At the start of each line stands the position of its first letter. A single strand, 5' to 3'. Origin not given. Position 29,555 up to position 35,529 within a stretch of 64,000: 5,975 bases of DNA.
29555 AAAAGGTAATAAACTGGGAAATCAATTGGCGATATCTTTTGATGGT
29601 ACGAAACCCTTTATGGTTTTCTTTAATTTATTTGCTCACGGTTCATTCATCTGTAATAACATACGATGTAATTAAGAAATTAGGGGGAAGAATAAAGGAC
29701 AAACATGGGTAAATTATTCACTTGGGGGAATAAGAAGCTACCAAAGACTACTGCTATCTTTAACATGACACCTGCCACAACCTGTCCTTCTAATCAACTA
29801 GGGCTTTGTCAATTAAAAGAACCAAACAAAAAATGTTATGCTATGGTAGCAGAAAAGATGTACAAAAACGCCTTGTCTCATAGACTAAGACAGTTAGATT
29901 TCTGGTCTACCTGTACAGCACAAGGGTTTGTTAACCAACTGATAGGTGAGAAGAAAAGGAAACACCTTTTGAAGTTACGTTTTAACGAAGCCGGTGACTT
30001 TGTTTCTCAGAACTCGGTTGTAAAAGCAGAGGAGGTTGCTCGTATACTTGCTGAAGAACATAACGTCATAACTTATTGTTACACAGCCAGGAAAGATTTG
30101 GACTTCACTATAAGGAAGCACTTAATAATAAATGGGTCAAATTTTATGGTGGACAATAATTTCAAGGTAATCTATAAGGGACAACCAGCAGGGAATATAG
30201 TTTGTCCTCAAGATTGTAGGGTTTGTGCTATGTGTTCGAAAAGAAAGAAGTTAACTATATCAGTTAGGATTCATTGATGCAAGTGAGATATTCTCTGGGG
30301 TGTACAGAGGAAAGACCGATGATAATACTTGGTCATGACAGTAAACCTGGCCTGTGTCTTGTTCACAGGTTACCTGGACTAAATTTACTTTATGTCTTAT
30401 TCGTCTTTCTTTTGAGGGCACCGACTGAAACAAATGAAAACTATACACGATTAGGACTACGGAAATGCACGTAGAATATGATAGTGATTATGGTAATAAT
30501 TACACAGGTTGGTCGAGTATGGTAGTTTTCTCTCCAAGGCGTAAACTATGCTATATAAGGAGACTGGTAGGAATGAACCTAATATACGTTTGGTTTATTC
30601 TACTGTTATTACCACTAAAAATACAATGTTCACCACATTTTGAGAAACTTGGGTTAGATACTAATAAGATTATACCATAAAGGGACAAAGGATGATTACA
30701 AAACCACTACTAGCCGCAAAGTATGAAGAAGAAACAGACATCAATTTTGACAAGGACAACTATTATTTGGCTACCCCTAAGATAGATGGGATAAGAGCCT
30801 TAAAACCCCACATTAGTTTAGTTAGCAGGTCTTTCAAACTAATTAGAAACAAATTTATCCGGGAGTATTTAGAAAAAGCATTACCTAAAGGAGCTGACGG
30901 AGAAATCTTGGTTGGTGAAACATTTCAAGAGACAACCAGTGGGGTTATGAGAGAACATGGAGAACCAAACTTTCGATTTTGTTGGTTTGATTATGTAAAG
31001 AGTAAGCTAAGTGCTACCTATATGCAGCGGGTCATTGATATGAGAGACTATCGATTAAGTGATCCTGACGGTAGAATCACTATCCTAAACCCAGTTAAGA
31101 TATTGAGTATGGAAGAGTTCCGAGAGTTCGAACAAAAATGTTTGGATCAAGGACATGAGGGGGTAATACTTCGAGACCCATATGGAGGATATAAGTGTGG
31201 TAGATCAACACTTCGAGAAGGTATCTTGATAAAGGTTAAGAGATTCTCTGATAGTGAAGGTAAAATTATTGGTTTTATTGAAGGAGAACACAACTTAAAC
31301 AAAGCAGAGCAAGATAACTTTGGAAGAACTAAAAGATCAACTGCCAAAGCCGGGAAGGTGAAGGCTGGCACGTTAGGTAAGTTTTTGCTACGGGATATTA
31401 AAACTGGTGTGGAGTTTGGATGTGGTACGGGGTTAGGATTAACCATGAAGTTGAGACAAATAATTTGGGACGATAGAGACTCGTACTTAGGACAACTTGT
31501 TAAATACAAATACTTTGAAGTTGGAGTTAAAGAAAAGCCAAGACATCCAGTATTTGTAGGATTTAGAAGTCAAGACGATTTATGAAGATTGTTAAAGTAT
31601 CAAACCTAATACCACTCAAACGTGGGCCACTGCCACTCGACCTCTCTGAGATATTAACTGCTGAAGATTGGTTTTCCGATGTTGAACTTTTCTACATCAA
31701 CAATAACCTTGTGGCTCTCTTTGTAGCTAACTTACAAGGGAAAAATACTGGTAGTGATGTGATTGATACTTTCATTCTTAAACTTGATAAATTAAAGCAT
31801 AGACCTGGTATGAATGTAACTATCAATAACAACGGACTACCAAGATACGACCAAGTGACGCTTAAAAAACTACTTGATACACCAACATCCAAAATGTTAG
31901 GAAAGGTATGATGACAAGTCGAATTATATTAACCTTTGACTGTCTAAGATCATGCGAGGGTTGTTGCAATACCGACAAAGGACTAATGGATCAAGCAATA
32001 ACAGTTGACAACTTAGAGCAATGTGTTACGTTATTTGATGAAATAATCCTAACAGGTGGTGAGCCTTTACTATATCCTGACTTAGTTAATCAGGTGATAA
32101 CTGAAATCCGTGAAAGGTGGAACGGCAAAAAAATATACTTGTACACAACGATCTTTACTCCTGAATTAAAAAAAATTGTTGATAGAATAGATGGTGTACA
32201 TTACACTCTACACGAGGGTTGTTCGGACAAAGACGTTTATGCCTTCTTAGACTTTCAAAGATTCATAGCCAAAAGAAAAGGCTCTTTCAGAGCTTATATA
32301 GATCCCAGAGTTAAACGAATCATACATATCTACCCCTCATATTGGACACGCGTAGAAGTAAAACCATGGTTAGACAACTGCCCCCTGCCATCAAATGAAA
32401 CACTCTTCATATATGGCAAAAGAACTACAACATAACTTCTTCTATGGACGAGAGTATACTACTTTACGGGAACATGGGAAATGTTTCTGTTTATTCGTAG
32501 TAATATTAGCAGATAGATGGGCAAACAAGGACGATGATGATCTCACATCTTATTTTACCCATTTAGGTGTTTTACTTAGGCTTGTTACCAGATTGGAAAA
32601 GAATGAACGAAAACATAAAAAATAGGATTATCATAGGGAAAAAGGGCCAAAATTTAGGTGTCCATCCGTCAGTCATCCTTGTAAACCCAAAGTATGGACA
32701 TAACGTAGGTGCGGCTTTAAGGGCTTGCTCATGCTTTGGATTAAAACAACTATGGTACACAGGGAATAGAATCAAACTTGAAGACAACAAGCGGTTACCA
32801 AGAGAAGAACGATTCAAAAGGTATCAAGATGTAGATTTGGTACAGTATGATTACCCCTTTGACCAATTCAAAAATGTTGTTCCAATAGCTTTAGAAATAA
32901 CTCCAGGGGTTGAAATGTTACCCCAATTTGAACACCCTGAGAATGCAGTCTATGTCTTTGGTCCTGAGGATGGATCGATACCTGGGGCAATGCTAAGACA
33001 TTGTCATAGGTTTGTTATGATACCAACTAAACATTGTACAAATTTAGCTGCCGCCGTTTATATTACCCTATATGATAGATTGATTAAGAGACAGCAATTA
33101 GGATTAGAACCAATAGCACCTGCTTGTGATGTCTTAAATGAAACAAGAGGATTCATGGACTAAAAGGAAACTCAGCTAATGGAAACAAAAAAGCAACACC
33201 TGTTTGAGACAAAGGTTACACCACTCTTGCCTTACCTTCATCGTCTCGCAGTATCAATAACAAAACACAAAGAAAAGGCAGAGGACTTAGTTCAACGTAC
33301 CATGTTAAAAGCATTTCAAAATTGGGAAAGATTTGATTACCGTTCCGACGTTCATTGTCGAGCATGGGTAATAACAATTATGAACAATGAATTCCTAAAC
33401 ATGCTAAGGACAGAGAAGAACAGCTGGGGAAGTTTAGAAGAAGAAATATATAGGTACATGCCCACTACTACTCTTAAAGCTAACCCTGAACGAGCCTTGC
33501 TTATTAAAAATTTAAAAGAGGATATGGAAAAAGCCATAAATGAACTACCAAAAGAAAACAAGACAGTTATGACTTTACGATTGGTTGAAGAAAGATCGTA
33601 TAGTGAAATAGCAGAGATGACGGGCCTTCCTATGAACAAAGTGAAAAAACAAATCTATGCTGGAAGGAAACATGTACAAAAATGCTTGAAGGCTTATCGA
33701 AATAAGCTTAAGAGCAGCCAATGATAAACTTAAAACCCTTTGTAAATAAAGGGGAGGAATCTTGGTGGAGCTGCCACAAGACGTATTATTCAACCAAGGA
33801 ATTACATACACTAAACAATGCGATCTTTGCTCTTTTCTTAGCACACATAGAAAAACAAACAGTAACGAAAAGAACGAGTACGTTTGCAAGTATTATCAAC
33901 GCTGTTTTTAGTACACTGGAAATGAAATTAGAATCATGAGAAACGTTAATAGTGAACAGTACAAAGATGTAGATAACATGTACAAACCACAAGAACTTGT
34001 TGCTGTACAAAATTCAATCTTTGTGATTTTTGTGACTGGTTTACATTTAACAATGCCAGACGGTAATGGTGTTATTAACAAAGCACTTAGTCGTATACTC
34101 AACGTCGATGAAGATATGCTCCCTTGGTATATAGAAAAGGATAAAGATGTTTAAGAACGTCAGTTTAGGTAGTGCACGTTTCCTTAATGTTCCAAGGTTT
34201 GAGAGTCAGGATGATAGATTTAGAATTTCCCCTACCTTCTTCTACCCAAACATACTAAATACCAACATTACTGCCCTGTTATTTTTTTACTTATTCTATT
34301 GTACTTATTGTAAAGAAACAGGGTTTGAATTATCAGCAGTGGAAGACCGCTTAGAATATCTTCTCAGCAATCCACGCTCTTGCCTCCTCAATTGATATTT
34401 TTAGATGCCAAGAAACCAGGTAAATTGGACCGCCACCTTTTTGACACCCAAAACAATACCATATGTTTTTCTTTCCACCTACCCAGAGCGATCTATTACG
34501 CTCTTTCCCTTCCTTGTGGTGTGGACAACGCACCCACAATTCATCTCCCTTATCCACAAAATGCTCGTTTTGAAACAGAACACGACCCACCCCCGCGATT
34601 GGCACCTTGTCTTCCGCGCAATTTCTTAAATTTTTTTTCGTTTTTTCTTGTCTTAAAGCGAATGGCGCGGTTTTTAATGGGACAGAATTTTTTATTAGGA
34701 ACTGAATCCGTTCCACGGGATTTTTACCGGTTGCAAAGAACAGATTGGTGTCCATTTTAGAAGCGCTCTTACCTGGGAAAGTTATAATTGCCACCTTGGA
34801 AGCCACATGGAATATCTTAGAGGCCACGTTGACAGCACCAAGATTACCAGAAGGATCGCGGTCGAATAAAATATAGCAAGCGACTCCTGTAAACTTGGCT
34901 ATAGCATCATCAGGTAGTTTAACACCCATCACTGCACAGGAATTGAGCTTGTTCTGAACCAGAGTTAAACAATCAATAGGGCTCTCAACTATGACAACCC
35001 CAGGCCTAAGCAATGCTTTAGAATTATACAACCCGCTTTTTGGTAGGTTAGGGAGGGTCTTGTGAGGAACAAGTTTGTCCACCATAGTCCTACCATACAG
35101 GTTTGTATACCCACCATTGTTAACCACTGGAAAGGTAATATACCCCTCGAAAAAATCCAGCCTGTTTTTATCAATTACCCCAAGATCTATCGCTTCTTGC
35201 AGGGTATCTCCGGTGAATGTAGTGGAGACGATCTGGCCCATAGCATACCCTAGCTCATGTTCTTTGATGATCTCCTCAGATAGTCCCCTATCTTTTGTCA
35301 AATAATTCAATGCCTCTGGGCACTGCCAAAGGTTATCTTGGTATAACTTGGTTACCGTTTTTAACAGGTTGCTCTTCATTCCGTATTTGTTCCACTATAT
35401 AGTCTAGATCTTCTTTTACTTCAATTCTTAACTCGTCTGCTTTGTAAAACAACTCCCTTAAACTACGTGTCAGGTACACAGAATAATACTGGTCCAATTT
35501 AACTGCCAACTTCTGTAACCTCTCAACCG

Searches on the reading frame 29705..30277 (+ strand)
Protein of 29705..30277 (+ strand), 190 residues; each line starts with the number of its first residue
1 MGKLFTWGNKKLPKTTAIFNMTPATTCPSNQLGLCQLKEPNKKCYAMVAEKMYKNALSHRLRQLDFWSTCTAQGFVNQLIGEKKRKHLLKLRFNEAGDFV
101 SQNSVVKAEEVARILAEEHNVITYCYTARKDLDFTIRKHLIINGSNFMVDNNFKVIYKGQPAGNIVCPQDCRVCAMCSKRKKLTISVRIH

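Call 37: search_protein_families(library=pfam, max_evalue=0.01, proteins=[window:29705-30277:+])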
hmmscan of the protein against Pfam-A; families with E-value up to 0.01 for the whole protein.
window:29705-30277:+ (190 aa): 2 families
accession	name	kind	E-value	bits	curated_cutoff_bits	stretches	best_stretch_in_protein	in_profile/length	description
PF17338.8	GP88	-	3.3e-12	47.2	24.4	1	9-129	7-137/230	Gene product 88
PF23872.1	DUF7227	-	0.00087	19.4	27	1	21-133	21-119/223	Domain of unknown function (DUF7227)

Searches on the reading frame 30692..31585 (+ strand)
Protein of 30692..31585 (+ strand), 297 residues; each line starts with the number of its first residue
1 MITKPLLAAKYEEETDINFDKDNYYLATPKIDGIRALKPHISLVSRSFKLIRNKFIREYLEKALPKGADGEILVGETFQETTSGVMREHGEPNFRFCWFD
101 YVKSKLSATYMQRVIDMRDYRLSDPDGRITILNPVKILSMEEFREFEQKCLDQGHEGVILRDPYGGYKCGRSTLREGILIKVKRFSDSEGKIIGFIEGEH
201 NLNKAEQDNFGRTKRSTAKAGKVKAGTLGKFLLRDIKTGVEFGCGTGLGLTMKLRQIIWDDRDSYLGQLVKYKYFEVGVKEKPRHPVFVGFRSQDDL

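Call 37: search_protein_families(library=pfam, max_evalue=0.01, proteins=[window:30692-31585:+])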
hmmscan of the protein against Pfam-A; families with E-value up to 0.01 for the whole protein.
window:30692-31585:+ (297 aa): 2 families
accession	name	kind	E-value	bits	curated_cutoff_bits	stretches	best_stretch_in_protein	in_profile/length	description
PF14743.12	DNA_ligase_OB_2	-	2.9e-09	37.2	28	1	225-292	7-66/66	DNA ligase OB-like domain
PF01068.26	DNA_ligase_A_M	-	2.5e-07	31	26.2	1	5-183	1-204/204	ATP dependent DNA ligase domain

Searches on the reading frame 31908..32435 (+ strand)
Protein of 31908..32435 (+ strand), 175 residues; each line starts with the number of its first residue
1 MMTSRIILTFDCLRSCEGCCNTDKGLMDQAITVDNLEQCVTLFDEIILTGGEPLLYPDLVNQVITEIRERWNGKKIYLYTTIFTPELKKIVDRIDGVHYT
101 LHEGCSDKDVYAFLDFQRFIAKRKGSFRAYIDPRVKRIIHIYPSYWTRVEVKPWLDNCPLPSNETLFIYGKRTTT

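Call 37: search_protein_families(library=pfam, max_evalue=0.01, proteins=[window:31908-32435:+])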
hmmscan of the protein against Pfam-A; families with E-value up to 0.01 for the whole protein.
window:31908-32435:+ (175 aa): 2 families
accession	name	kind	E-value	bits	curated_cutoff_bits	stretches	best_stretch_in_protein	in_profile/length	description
PF13353.11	Fer4_12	-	9e-08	32.9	22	1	10-89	13-99/137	4Fe-4S single cluster domain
PF04055.27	Radical_SAM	-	2.2e-06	28.4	29.5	1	6-131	1-130/166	Radical SAM superfamily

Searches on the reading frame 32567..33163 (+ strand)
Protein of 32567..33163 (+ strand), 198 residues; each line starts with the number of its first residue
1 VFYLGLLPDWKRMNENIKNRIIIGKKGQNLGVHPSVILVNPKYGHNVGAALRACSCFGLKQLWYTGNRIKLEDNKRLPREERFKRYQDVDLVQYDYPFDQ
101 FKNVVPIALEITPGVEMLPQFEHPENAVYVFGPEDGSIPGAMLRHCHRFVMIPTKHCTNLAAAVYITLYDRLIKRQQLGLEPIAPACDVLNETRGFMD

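Call 37: search_protein_families(library=pfam, max_evalue=0.01, proteins=[window:32567-33163:+])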
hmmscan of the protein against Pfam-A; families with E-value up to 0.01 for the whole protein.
window:32567-33163:+ (198 aa): 1 family
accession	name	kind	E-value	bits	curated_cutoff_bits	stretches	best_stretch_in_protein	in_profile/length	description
PF00588.24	SpoU_methylase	-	2.1e-16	60.7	29.7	1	35-169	3-142/142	SpoU rRNA Methylase family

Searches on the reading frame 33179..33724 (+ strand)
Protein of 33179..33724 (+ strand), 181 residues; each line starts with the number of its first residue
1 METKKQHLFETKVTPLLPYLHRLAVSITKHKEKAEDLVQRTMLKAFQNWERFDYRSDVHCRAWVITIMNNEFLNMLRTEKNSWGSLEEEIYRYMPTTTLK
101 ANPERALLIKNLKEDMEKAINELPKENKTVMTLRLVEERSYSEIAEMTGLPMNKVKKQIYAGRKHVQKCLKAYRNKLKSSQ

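Call 37: search_protein_families(library=pfam, max_evalue=0.01, proteins=[window:33179-33724:+])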
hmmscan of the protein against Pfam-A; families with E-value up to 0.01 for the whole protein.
window:33179-33724:+ (181 aa): 4 families
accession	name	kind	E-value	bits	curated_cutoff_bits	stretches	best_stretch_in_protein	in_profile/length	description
PF04542.20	Sigma70_r2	-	7.7e-16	58.1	24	1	15-80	4-69/71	Sigma-70 region 2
PF08281.18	Sigma70_r4_2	-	2e-13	50.2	25.7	1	114-165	2-53/54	Sigma-70, region 4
PF04545.22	Sigma70_r4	-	3.1e-06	27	24.1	1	119-160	1-42/50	Sigma-70, region 4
PF22029.2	PhyR_sigma2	-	3.8e-06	27.3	27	1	13-68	1-54/55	Sigma2 domain of PhyR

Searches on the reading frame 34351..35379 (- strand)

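Call 37: search_protein_families(library=pfam, max_evalue=0.01, proteins=[window:34351-35379:-])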
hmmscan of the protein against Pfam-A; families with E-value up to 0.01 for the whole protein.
window:34351-35379:- (342 aa): 3 families
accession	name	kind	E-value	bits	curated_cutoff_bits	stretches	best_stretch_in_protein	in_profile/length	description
PF01807.25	Zn_ribbon_DnaG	-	1.6e-09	37.9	24.9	1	273-340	24-88/98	CHC2 zinc finger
PF08275.17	DNAG_N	-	2.1e-07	31.5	26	1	13-118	2-115/128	DNA primase catalytic core, N-terminal domain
PF13155.12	Toprim_2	-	3.5e-06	27.7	22.1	1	129-210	1-83/88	Toprim-like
